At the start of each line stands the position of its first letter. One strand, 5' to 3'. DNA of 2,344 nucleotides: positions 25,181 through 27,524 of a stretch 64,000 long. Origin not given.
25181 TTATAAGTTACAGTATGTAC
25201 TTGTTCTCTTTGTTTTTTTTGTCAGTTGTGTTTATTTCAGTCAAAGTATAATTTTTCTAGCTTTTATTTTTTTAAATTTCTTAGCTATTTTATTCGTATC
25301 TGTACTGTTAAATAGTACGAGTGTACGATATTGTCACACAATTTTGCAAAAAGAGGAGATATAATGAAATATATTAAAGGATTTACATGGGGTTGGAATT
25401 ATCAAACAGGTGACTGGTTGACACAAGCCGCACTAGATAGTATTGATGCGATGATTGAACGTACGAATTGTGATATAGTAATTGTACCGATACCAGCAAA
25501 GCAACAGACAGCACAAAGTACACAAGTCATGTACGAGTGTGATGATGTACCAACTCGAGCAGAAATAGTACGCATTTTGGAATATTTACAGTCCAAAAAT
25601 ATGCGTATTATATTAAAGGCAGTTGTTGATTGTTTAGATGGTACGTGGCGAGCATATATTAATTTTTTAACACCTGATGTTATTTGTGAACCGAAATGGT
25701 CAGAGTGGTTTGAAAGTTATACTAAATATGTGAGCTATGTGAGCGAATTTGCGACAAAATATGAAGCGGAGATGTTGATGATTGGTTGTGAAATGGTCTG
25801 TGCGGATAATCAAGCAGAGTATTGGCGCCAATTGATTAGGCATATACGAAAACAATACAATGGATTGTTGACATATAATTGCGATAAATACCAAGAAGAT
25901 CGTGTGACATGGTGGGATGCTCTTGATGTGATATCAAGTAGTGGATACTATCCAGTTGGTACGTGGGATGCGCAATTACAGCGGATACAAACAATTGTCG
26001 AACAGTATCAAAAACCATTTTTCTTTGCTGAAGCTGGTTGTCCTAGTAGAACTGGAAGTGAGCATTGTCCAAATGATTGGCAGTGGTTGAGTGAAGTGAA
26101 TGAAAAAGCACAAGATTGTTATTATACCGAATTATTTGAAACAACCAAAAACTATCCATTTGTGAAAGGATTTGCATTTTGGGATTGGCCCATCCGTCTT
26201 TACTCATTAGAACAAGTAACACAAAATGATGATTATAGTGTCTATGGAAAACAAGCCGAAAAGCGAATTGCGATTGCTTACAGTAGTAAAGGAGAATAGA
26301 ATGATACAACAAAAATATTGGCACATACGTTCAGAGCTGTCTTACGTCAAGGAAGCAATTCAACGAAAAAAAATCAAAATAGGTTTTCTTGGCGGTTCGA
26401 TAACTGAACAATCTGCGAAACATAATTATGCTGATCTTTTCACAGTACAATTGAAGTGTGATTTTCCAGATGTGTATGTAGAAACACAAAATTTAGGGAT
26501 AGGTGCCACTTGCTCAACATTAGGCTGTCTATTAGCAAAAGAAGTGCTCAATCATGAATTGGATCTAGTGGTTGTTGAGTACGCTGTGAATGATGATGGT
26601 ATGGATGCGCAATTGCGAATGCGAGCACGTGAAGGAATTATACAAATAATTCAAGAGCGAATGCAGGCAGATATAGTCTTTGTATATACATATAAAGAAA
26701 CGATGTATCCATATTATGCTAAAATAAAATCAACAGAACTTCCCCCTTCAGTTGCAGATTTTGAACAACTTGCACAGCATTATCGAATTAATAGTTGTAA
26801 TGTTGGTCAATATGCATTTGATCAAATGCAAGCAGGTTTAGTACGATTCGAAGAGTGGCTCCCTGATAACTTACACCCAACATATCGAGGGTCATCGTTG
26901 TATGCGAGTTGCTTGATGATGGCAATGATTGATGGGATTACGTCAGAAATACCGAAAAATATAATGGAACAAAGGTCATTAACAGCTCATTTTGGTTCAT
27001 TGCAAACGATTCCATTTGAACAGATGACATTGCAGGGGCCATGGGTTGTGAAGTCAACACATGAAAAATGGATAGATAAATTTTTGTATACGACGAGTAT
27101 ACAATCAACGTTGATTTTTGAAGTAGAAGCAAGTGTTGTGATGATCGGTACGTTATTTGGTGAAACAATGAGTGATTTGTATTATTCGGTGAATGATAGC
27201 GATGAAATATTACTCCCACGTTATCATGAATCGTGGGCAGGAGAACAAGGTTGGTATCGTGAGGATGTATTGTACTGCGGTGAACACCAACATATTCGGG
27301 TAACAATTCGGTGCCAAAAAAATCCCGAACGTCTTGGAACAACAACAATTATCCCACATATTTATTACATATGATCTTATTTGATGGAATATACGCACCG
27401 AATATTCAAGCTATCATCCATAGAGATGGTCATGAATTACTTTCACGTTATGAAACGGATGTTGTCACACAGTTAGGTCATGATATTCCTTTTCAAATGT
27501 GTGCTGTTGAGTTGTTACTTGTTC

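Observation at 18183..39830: Hybrid beta-mannan utilisation locus joining a gut-Clostridia-type ABC/GH113/esterase module to a Bacillus gmu-type PTS module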

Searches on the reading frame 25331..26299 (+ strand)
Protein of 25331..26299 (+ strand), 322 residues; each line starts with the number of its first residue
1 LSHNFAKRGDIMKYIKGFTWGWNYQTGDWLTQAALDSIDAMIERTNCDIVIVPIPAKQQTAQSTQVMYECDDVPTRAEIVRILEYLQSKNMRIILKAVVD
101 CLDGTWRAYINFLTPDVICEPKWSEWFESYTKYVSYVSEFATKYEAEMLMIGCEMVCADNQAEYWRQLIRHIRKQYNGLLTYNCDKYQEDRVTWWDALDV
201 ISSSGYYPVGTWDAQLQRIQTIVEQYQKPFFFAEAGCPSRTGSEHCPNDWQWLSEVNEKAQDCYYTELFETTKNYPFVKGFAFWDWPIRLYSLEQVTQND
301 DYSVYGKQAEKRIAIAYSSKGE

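Call 3: search_protein_families(library=pfam, proteins=[window:25331-26299:+])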
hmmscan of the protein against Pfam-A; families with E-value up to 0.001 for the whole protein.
window:25331-26299:+ (322 aa): 1 family
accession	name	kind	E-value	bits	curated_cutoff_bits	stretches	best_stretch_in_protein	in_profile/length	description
PF22612.2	GH113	-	3.1e-111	371.8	27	1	18-307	1-289/289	Glycoside Hydrolase Family 113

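Call 6: search_protein_families(library=ncbifam, proteins=[window:25331-26299:+], max_evalue=0.01)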
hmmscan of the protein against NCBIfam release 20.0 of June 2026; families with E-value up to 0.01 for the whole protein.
window:25331-26299:+ (322 aa): 0 families

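Call 14: search_solved_structures(query=window:25331-26299:+, show_alignments=2)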
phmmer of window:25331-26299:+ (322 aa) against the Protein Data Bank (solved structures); distinct sequences matched with E-value up to 0.001: 7.
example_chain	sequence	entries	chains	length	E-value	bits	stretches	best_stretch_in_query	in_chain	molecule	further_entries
5ylh_A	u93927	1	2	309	2.1e-101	342.7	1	12-319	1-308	beta-1,4-mannanase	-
5yli_B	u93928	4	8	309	1.2e-100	340.2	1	12-319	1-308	beta-1,4-mannanas | beta-1,4-mannanase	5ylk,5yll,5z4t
7dv7_A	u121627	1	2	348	8.7e-89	301.2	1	11-316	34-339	Endo-beta-1,4-mannanase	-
7dvj_A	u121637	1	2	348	5.2e-88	298.7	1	11-316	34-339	Endo-beta-1,4-mannanase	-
7dvz_A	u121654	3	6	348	9.8e-87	294.5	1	11-316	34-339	Endo-beta-1,4-mannanase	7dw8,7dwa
3civ_A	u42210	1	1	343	7.4e-63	216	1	12-319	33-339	Endo-beta-1,4-mannanase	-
4cd6_A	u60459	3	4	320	7.6e-63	215.9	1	13-319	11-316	ENDO-BETA-1,4-MANNANASE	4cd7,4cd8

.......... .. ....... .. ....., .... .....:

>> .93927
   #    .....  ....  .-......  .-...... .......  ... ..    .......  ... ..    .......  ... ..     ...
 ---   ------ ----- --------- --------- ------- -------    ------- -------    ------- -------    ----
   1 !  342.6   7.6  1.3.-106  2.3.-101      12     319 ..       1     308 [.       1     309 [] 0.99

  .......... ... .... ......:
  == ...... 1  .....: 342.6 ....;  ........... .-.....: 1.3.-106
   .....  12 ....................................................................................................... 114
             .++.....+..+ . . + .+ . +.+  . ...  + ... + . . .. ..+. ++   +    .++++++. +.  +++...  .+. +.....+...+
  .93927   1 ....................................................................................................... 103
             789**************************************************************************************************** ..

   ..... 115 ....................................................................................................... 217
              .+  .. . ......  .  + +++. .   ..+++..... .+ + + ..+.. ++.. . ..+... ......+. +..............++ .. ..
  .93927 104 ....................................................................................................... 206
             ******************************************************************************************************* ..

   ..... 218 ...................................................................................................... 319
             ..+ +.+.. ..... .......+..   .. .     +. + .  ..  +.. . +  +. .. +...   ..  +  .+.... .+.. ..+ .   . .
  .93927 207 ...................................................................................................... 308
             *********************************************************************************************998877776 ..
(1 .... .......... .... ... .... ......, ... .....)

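Call 23: find_homologous_proteins(query=window:25364-26299:+, max_evalue=1e-20)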
Query window:25364-26299:+ (311 aa): 2184 proteins with E <= 1e-20 among 2665 candidates; the best 120 are listed.
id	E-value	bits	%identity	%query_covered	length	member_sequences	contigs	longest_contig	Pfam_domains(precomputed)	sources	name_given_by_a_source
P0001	3.1e-216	735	100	100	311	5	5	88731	PF22612.3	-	-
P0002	2.7e-153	528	71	100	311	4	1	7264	PF22612.3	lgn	-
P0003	1.7e-127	443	60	99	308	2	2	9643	PF22612.3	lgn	-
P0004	1.4e-111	391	54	99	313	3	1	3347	PF22612.3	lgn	-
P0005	5.3e-111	389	54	99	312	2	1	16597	PF22612.3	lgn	-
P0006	6.6e-110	385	52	99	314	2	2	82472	PF22612.3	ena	-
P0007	3.1e-103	363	51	100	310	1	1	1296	PF22612.3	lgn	-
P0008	3.3e-103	363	51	98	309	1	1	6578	PF22612.3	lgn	-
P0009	5.1e-103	363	50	99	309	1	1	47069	PF22612.3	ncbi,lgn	-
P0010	1.2e-102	362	51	99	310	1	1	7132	PF22612.3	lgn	-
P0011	2.7e-102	360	50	99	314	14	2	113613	PF22612.3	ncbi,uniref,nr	ncbi:hypothetical protein SAMN05421839_10319 [Halolactibacillus halophilus]|uniref:1,4-beta-xylanase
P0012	2.8e-102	360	50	99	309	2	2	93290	PF22612.3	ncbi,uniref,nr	ncbi:hypothetical protein J2T56_001343 [Natronobacillus azotifigens]|uniref:1,4-beta-xylanase n=1 Ta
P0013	2.9e-102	360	50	99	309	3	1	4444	PF22612.3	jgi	jgi:hypothetical protein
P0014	4.2e-102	360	49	99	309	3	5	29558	PF22612.3,PF13547.13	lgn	-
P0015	4.6e-102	360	51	97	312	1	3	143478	PF22612.3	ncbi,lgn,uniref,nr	ncbi:hypothetical protein GCM10012290_04790 [Halolactibacillus alkaliphilus]|uniref:1,4-beta-xylanas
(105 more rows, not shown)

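Call 25: find_encoding_contigs(protein=P0006, flank=10000, max_places=2)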
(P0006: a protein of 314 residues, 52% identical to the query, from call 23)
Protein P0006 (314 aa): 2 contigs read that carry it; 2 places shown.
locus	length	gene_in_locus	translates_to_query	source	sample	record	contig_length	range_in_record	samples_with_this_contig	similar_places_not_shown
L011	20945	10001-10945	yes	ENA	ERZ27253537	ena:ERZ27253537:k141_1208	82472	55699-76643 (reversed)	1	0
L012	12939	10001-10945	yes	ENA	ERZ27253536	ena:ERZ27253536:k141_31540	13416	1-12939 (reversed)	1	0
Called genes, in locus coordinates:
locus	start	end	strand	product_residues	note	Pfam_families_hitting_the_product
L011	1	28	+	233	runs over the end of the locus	PF00596:Aldolase_II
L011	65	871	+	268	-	PF09419:PGP_phosphatase (faint), PF00702:Hydrolase, PF13344:Hydrolase_6, PF13242:Hydrolase_like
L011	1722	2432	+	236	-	PF00392:GntR, PF07702:UTRA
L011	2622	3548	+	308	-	PF22612:GH113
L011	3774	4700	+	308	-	PF22612:GH113, PF13547:GTA_TIM (faint)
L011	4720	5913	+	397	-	PF01306:LacY_symp (weak), PF07690:MFS_1, PF12832:MFS_1_like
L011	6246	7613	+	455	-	PF01547:SBP_bac_1, PF13416:SBP_bac_8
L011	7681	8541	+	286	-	PF00528:BPD_transp_1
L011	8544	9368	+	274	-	PF00528:BPD_transp_1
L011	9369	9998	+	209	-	-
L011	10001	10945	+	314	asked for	PF22612:GH113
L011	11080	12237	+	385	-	PF07221:GlcNAc_2-epim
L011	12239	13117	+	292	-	PF00480:ROK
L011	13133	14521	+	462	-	PF00232:Glyco_hydro_1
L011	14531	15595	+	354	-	PF13472:Lipase_GDSL_2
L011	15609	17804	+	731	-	PF16875:Glyco_hydro_36N, PF02065:Melibiase, PF16874:Glyco_hydro_36C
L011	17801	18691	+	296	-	PF00480:ROK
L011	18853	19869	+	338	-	PF13472:Lipase_GDSL_2, PF14606:Lipase_GDSL_3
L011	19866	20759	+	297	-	PF02311:AraC_binding, PF12833:HTH_18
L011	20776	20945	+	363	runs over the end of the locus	PF02463:SMC_N (weak), PF00005:ABC_tran, PF13304:AAA_21 (faint), PF17912:OB_MalK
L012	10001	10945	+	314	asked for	PF22612:GH113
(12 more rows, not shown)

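Call 26: find_encoding_contigs(protein=P0005, flank=10000, max_places=2)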
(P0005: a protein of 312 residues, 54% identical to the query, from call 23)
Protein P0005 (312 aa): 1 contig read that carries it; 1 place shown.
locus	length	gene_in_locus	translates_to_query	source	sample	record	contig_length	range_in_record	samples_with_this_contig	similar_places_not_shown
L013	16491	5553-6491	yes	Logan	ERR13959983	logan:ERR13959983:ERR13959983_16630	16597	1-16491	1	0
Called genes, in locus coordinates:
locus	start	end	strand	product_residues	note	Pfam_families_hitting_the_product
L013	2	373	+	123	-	?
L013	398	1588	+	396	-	PF07690:MFS_1, PF12832:MFS_1_like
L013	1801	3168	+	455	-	PF01547:SBP_bac_1, PF13416:SBP_bac_8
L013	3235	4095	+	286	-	PF00528:BPD_transp_1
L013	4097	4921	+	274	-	PF00528:BPD_transp_1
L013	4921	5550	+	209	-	-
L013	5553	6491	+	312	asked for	PF22612:GH113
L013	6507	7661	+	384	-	PF07221:GlcNAc_2-epim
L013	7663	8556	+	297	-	PF00480:ROK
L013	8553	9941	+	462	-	PF00232:Glyco_hydro_1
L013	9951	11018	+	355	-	PF13472:Lipase_GDSL_2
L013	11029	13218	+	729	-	PF16875:Glyco_hydro_36N, PF02065:Melibiase, PF01055:Glyco_hydro_31_2nd (faint), PF16874:Glyco_hydro_36C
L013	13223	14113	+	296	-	PF00480:ROK, PF01869:BcrAD_BadFG (faint)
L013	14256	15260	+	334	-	PF13472:Lipase_GDSL_2, PF14606:Lipase_GDSL_3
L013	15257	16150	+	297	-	PF02311:AraC_binding, PF12833:HTH_18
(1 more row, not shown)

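Call 27: find_encoding_contigs(protein=P0003, flank=10000, max_places=2)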
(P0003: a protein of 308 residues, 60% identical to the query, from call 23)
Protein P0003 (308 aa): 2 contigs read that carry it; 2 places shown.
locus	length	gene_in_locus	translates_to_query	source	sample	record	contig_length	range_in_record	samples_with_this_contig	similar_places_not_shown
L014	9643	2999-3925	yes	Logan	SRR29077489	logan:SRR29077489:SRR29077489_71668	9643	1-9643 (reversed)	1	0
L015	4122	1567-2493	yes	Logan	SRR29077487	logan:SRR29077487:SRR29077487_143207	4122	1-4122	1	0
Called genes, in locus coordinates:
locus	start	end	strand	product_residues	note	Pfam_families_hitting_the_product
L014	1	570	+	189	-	?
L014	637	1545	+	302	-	PF00528:BPD_transp_1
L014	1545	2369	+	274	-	PF00528:BPD_transp_1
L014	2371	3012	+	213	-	-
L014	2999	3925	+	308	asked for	PF22612:GH113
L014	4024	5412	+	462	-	PF00232:Glyco_hydro_1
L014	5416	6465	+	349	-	-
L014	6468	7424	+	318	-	PF13472:Lipase_GDSL_2, PF14606:Lipase_GDSL_3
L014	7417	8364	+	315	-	PF00657:Lipase_GDSL (weak), PF13472:Lipase_GDSL_2, PF14606:Lipase_GDSL_3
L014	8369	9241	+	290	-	PF00480:ROK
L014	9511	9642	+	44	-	?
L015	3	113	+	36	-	?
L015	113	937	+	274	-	PF00528:BPD_transp_1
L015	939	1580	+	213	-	-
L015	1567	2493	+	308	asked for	PF22612:GH113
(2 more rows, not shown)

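Call 33: find_related_loci(query=A1, collection=genome_contigs, flank=10000)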
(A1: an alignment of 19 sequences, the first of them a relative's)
Query A1 (311 aa) in genome_contigs; peptide patterns used: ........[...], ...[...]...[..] (x = any residue, [..] = any of these).
600 stretches matched a pattern (row limit reached: there are more); 571 encode a relative of the query (tblastn E <= 1e-3); the best 80 are kept; 80 distinct loci.
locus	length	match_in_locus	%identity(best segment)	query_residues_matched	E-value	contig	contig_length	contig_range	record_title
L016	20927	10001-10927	50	1-309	1e-105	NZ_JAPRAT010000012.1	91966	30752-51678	Natronobacillus azotifigens strain 24KS-1 12, whole genome shotgun sequence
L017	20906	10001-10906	51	1-302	9e-105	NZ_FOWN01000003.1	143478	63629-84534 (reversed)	Halolactibacillus alkaliphilus strain CGMCC 1.6843, whole genome shotgun sequence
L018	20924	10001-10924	50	1-308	1e-104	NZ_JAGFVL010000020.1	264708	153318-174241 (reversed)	Gracilibacillus suaedae strain LD4P30 439, whole genome shotgun sequence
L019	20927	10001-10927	49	1-309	4e-103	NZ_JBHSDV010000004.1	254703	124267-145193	Gracilibacillus marinus strain CGMCC 1.10343 GCM70023440_12, whole genome shotgun sequence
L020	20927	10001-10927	49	1-309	1e-102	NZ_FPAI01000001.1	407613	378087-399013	Halolactibacillus miurensis strain DSM 17074, whole genome shotgun sequence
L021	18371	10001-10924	50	1-308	2e-102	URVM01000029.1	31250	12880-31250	uncultured Clostridiales bacterium isolate UMGS1389 genome assembly, contig: NODE_324_length_31250_cov_23.516749, whole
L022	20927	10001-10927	49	1-309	1e-102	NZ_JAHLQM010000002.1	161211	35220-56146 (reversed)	Amphibacillus sp. MSJ-3 LDH-m-3_ctg0008, whole genome shotgun sequence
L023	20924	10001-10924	51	1-308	5e-102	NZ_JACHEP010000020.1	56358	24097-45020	Anoxybacteroides tepidamans strain DSM 16325 Ga0415324_20, whole genome shotgun sequence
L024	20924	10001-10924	49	1-308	3e-101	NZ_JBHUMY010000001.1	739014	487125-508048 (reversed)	Paenibacillus thailandensis strain TISTR 1827 platanus_K_25_97_1, whole genome shotgun sequence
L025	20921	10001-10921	49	3-309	3e-101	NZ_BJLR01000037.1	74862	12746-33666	Cellulomonas cellasea strain NBRC 3753 sequence37, whole genome shotgun sequence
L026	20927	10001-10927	49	1-309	3e-101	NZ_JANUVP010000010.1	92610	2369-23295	Caldifermentibacillus hisashii strain N-11 NODE_10_length_92610_cov_69.907957, whole genome shotgun sequence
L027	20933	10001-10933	46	1-311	6e-101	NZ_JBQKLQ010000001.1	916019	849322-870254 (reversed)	Fundicoccus sp. Sow4_F4 contig00001, whole genome shotgun sequence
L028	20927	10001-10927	49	1-309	5e-101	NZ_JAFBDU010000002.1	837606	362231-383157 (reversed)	Metabacillus crassostreae strain DSM 24486 Ga0454033_02, whole genome shotgun sequence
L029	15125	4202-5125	48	1-308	7e-101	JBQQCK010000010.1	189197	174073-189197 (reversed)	Gracilibacillus sp. D59 contig_10, whole genome shotgun sequence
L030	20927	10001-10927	49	1-309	1e-100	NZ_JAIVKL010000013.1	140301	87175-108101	Metabacillus litoralis strain SaN21-6 SaN21-6_ctg013, whole genome shotgun sequence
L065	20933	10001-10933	49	1-311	2e-97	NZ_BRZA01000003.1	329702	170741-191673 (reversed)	Lysinibacillus piscis strain KH24 sequence03, whole genome shotgun sequence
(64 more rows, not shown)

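Call 55: find_encoding_contigs(protein=P0002, flank=10000, max_places=3)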
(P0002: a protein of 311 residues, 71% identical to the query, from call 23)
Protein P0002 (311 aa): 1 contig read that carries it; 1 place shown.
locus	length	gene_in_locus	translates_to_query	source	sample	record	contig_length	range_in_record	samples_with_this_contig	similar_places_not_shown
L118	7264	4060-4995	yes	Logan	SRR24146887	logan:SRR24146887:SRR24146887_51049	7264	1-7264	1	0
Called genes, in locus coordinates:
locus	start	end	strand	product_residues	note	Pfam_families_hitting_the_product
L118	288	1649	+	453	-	PF01547:SBP_bac_1, PF13416:SBP_bac_8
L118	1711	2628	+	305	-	PF00528:BPD_transp_1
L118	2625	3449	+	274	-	PF00528:BPD_transp_1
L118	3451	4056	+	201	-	-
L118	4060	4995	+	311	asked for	PF22612:GH113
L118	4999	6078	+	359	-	PF13472:Lipase_GDSL_2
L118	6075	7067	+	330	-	PF14606:Lipase_GDSL_3, PF13472:Lipase_GDSL_2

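Call 95: search_protein_families(library=pfam, proteins=[L065:12-983:+, L065:1152-2468:+, L065:4626-6407:+, L065:9385-9966:+, L065:10940-11902:+, L065:12073-13524:+, L065:13831-14145:+, L065:14142-14867:+, L065:15403-15735:+, L065:19385-20263:+], max_evalue=0.00001)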
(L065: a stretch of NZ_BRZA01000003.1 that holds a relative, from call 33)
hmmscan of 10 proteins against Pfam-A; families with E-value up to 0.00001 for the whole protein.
L065:12-983:+ (323 aa): 3 families
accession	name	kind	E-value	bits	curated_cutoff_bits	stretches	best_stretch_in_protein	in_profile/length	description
PF13377.12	Peripla_BP_3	-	2.7e-31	109.3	26.5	1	157-313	2-167/167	Periplasmic binding protein-like domain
PF00532.27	Peripla_BP_1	-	5.2e-15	56.1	22.2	1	45-258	2-225/281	Periplasmic binding proteins and sugar binding domain of LacI family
PF00356.27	LacI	-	4.8e-07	29.9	27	1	1-31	14-44/46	Bacterial regulatory proteins, lacI family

L065:1152-2468:+ (438 aa): 2 families
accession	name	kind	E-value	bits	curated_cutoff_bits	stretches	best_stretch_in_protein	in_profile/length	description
PF01547.30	SBP_bac_1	-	6.1e-34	118.8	26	1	58-336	9-301/307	Bacterial extracellular solute-binding protein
PF13416.11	SBP_bac_8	-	1.3e-25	91.2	27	1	62-365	2-275/279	Bacterial extracellular solute-binding protein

L065:4626-6407:+ (593 aa): 3 families
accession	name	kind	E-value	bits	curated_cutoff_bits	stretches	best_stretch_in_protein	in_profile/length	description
PF00015.26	MCPsignal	-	9.4e-46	156.2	34.6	1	351-529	5-169/172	Methyl-accepting chemotaxis protein (MCP) signalling domain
PF12729.13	4HB_MCP_1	-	1.9e-29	103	27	1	16-194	2-180/181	Four helix bundle sensory module for signal transduction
PF00672.30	HAMP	-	4e-11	43.5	25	1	220-270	2-52/53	HAMP domain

L065:9385-9966:+ (193 aa): 2 families
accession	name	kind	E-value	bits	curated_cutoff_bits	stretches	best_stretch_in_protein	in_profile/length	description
PF13472.12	Lipase_GDSL_2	-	4.1e-26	93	32.9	1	6-181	1-178/178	GDSL-like Lipase/Acylhydrolase family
PF00657.28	Lipase_GDSL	-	1.1e-16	62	23.6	1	4-184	1-206/208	GDSL-like Lipase/Acylhydrolase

L065:10940-11902:+ (320 aa): 7 families
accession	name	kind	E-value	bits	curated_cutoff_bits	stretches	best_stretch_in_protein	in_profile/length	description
PF05448.18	AXE1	-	7.8e-117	390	21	1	3-315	4-316/321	Acetyl xylan esterase (AXE1)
PF00561.26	Abhydrolase_1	-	4.4e-10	40.1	25.8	1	85-215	3-108/245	alpha/beta hydrolase fold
PF00326.27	Peptidase_S9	-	1.9e-09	37.8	22.6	1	155-303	44-187/213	Prolyl oligopeptidase family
PF12697.13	Abhydrolase_6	-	5.8e-08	34.1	26.3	1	85-201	1-85/217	Alpha/beta hydrolase family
PF12146.15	Hydrolase_4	-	3.7e-07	30.1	27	0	85-209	7-111/239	Serine aminopeptidase, S33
PF01738.24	DLH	-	2.5e-06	27.7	21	1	158-227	80-148/217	Dienelactone hydrolase family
PF02129.25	Peptidase_S15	-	3.8e-06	27.2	23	0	65-216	2-138/262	X-Pro dipeptidyl-peptidase (S15 family)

L065:12073-13524:+ (483 aa): 2 families
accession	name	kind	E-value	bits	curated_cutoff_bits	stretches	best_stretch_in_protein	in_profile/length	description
PF21253.3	Mann_GBD_bact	-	1.2e-54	184.9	27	1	338-479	1-143/143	Mannanase, galactose-binding domain-like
PF00150.24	Cellulase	-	1.8e-36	126.5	23.5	1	41-283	2-271/272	Cellulase (glycosyl hydrolase family 5)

L065:13831-14145:+ (104 aa): 1 family
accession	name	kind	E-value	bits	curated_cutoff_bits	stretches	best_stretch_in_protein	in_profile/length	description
PF02302.22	PTS_IIB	-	1.1e-21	77.7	23.6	1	5-97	1-90/90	PTS system, Lactose/Cellobiose specific IIB subunit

L065:14142-14867:+ (241 aa): 2 families
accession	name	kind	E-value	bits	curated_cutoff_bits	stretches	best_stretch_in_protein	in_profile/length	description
PF07702.18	UTRA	-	1.4e-32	112.9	23.8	1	98-233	5-141/141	UTRA domain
PF00392.27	GntR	-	1.5e-14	53.8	27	1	8-70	2-64/64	Bacterial regulatory proteins, gntR family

L065:15403-15735:+ (110 aa): 1 family
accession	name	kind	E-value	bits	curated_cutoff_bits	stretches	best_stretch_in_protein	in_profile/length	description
PF02255.21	PTS_IIA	-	3e-34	117.4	27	1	13-106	1-94/94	PTS system, Lactose/Cellobiose specific IIA subunit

L065:19385-20263:+ (292 aa): 1 family
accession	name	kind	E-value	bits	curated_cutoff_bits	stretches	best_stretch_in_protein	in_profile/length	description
PF00480.26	ROK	-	2e-64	218.4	22.9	1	3-284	2-291/294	ROK family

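Call 98: search_protein_families(library=pfam, proteins=[L118:3451-4056:+, L014:2371-3012:+, L011:9369-9998:+], max_evalue=10)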
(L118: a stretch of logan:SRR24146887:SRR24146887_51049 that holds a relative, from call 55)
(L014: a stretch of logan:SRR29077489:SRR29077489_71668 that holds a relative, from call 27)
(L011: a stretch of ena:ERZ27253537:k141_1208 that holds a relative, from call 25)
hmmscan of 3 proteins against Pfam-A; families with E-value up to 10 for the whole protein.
L118:3451-4056:+ (201 aa): 0 families

L014:2371-3012:+ (213 aa): 0 families

L011:9369-9998:+ (209 aa): 0 families

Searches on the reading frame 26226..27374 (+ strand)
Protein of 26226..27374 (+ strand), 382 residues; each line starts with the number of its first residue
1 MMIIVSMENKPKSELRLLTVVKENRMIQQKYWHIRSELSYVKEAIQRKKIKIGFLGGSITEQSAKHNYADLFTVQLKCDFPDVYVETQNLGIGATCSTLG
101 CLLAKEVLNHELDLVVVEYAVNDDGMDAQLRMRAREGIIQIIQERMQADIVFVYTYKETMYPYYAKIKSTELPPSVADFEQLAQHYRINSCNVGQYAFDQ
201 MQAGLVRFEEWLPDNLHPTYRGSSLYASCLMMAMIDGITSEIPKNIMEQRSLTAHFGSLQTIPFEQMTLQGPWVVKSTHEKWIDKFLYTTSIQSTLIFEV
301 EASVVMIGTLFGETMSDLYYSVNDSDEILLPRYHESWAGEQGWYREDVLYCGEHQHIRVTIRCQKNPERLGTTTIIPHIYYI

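Call 3: search_protein_families(library=pfam, proteins=[window:26226-27374:+])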
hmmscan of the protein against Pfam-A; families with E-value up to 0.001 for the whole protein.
window:26226-27374:+ (382 aa): 1 family
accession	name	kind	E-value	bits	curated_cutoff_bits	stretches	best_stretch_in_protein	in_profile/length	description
PF13472.12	Lipase_GDSL_2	-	7.7e-10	40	32.9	1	54-222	1-175/178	GDSL-like Lipase/Acylhydrolase family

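Call 6: search_protein_families(library=ncbifam, proteins=[window:26226-27374:+], max_evalue=0.01)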
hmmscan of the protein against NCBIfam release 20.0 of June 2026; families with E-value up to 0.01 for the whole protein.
window:26226-27374:+ (382 aa): 0 families

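Call 16: search_solved_structures(query=window:26226-27374:+, max_evalue=0.01, show_alignments=1)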
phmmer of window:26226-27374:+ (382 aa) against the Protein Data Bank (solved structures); distinct sequences matched with E-value up to 0.01: 1.
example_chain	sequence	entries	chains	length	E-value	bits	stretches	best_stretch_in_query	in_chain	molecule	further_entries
6hfz_A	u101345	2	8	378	1.7e-12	50.5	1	48-239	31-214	GDSL-like protein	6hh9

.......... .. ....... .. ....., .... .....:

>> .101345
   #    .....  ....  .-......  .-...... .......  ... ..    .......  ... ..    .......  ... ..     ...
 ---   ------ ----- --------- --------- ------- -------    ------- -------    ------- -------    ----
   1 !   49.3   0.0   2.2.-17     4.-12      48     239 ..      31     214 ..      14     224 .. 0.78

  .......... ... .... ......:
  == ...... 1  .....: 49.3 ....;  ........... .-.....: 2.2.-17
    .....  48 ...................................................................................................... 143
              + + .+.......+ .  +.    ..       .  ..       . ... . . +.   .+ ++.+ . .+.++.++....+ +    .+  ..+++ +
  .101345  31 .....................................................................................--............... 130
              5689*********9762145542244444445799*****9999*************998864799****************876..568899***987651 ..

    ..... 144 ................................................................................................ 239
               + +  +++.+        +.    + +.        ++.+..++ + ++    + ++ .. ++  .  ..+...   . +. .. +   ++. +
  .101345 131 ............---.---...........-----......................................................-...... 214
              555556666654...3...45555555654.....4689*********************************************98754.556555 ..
